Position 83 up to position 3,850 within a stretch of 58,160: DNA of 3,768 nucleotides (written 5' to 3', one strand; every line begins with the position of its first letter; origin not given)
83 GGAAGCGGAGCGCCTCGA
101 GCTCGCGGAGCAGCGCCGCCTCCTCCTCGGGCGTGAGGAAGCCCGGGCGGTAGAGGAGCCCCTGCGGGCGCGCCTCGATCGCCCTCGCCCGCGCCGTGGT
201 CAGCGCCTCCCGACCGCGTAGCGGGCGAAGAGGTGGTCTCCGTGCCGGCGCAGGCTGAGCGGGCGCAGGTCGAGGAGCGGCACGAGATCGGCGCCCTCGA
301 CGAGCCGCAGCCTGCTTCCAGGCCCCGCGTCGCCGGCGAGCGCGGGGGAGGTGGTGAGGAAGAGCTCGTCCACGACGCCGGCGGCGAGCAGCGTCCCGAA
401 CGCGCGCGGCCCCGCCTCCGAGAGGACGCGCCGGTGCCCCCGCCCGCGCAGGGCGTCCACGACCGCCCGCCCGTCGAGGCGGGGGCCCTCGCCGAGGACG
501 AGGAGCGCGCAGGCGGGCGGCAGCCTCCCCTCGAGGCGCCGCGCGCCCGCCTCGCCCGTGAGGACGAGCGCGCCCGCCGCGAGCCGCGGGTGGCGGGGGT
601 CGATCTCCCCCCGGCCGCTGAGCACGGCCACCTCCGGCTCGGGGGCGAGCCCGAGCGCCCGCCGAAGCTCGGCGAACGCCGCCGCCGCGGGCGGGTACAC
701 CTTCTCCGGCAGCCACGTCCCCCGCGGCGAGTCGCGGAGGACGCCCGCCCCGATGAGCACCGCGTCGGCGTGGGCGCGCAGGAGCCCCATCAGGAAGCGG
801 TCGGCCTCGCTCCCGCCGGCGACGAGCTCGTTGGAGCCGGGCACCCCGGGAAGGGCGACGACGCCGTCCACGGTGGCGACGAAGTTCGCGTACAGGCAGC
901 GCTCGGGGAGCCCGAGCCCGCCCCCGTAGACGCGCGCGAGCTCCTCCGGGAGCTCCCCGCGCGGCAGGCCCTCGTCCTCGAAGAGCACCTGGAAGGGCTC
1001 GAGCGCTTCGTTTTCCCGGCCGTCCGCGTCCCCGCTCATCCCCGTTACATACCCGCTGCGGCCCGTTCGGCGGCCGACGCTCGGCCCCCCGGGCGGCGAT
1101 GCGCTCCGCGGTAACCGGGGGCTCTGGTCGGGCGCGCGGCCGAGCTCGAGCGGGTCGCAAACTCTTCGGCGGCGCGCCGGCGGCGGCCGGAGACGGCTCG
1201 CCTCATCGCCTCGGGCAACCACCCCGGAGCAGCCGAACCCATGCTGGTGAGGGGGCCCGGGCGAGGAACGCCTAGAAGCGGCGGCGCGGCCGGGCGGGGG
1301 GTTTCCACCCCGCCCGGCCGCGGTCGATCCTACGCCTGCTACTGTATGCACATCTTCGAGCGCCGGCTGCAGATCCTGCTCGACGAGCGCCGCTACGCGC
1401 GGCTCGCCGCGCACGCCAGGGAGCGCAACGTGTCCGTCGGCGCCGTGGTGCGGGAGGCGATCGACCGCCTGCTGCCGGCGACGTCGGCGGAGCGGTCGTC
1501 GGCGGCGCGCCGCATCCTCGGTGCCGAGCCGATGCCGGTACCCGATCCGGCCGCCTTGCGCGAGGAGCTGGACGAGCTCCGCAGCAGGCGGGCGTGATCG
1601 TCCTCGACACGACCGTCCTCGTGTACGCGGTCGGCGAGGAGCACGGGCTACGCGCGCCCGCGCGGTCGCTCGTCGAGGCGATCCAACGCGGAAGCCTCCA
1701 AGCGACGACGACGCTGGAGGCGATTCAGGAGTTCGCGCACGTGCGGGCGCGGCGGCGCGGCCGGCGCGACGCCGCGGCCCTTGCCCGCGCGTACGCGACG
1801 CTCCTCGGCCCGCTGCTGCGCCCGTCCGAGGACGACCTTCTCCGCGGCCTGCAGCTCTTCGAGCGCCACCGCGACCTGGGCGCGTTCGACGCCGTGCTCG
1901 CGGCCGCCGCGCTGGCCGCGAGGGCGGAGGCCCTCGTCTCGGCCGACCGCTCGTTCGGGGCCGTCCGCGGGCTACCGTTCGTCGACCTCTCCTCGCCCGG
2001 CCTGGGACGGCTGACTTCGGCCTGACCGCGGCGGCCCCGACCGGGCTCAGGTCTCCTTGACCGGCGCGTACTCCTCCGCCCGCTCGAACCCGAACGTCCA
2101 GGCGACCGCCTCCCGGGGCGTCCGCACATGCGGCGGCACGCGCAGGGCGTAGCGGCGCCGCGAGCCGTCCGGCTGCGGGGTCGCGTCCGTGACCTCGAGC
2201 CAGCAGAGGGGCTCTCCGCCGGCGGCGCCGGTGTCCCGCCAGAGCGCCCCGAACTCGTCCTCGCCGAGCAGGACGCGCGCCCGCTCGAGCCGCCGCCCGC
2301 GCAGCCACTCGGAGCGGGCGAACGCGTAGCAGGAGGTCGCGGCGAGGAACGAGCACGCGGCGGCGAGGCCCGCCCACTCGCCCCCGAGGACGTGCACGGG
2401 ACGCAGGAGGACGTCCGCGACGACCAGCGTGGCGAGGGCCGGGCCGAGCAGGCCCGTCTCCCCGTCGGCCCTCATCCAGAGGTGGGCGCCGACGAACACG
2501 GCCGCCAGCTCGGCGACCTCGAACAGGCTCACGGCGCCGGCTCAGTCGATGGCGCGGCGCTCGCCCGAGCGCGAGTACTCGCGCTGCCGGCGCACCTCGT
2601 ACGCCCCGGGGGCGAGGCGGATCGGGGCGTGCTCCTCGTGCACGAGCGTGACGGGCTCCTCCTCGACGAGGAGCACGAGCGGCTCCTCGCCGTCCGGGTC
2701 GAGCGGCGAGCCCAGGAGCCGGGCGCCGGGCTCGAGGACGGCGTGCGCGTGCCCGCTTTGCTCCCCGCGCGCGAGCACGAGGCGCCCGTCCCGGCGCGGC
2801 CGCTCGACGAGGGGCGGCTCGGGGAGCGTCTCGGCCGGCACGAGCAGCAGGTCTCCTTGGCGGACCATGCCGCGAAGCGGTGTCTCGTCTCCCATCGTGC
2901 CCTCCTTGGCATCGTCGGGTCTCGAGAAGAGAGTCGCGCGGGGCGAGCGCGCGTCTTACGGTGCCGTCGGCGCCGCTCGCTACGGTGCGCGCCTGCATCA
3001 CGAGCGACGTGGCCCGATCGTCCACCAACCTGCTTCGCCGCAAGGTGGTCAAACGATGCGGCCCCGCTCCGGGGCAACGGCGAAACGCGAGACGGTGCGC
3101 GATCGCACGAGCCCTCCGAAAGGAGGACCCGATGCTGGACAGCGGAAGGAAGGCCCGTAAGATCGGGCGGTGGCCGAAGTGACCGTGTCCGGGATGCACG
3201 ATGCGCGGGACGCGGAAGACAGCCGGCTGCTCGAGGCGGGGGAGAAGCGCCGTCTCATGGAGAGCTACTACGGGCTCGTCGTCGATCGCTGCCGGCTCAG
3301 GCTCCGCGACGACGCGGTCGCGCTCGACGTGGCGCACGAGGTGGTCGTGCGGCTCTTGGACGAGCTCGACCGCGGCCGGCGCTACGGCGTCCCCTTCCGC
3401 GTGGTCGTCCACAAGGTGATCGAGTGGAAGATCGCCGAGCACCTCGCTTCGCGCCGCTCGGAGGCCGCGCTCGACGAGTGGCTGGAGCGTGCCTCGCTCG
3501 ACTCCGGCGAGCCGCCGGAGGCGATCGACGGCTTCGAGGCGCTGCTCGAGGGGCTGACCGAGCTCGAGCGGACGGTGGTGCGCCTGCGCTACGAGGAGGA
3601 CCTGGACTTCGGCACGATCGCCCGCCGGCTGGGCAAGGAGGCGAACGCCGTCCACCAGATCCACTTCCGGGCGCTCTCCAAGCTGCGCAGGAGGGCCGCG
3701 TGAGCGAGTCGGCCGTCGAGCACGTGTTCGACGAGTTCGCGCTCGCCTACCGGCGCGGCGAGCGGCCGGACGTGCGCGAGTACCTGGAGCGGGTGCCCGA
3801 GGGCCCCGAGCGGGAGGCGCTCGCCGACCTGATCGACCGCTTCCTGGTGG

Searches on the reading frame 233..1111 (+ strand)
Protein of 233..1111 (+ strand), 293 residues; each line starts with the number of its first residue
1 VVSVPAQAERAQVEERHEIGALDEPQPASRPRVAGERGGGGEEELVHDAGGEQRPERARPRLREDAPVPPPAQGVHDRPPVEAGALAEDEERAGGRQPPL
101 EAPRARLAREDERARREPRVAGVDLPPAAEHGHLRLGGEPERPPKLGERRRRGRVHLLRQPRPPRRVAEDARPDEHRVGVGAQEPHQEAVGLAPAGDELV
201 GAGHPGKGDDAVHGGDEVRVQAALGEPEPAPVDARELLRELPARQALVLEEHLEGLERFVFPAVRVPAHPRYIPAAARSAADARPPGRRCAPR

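Call 92: search_protein_families(library=pfam, alignment_id=A7, max_evalue=0.000001)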
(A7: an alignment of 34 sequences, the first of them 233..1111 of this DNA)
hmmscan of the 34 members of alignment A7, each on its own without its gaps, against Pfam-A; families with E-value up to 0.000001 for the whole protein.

A. member 1, window:233-1111:+ (293 aa): 0 families

B. families by the number of members that match (of 34 scanned): 39 families (the first 25 are shown)
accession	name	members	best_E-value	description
PF01571.26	GCV_T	2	1.3e-45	Aminomethyltransferase folate-binding domain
PF08281.18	Sigma70_r4_2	2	5e-12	Sigma-70, region 4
PF01297.22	ZnuA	1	6.2e-69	Zinc-uptake complex component A periplasmic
PF19799.5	DUF6282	1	1.8e-59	Family of unknown function (DUF6282)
PF00950.22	ABC-3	1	2.8e-59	ABC 3 transport family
PF00775.27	Dioxygenase_C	1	2.7e-56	Dioxygenase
PF00122.25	E1-E2_ATPase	1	2.5e-55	E1-E2 ATPase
PF00689.26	Cation_ATPase_C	1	4.5e-49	Cation transporting ATPase, C-terminus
PF13458.12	Peripla_BP_6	1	3.8e-43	Periplasmic binding protein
PF00206.25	Lyase_1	1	1.1e-29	Lyase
PF02627.25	CMD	1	4.9e-28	Carboxymuconolactone decarboxylase family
PF00005.33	ABC_tran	1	6.4e-27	ABC transporter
PF12225.13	DUF5981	1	8.7e-26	Methylene-tetrahydrofolate reductase C terminal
PF01475.25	FUR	1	3.1e-23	Ferric uptake regulator family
PF13246.12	Cation_ATPase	1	3.5e-23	Cation transport ATPase (P-type)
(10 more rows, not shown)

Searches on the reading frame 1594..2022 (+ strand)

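Call 95: search_protein_families(library=pfam, proteins=[window:1594-2022:+], max_evalue=0.01)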
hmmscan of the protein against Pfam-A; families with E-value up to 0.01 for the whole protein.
window:1594-2022:+ (143 aa): 2 families
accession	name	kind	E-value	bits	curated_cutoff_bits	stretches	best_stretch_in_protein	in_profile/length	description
PF01850.27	PIN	-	1.8e-13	51.6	23.6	1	2-125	1-118/120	PIN domain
PF13470.12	PIN_3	-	5.8e-08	34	27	1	2-119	2-114/115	PIN domain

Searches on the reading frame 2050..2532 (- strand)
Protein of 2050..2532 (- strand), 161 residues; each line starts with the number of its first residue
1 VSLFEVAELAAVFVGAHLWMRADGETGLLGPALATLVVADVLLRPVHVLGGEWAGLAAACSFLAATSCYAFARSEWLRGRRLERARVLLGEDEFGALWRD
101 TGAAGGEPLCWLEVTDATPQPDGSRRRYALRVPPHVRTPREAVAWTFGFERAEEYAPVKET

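Call 95: search_protein_families(library=pfam, proteins=[window:2050-2532:-], max_evalue=0.01)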
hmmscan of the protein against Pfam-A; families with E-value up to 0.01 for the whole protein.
window:2050-2532:- (161 aa): 1 family
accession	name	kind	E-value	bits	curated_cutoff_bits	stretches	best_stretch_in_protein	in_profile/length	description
PF20530.3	DUF6745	-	2.4e-18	66.6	27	1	90-161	137-206/206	Domain of unknown function (DUF6745)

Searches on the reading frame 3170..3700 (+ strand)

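Call 95: search_protein_families(library=pfam, proteins=[window:3170-3700:+], max_evalue=0.01)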
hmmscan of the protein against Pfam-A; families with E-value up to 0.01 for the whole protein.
window:3170-3700:+ (177 aa): 3 families
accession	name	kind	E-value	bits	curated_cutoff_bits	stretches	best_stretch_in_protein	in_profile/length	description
PF04545.22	Sigma70_r4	-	1.6e-12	47.1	24.1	1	125-173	1-49/50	Sigma-70, region 4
PF08281.18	Sigma70_r4_2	-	2.3e-09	37.2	25.7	1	122-172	4-54/54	Sigma-70, region 4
PF04542.20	Sigma70_r2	-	0.0018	18.5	24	1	29-96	1-69/71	Sigma-70 region 2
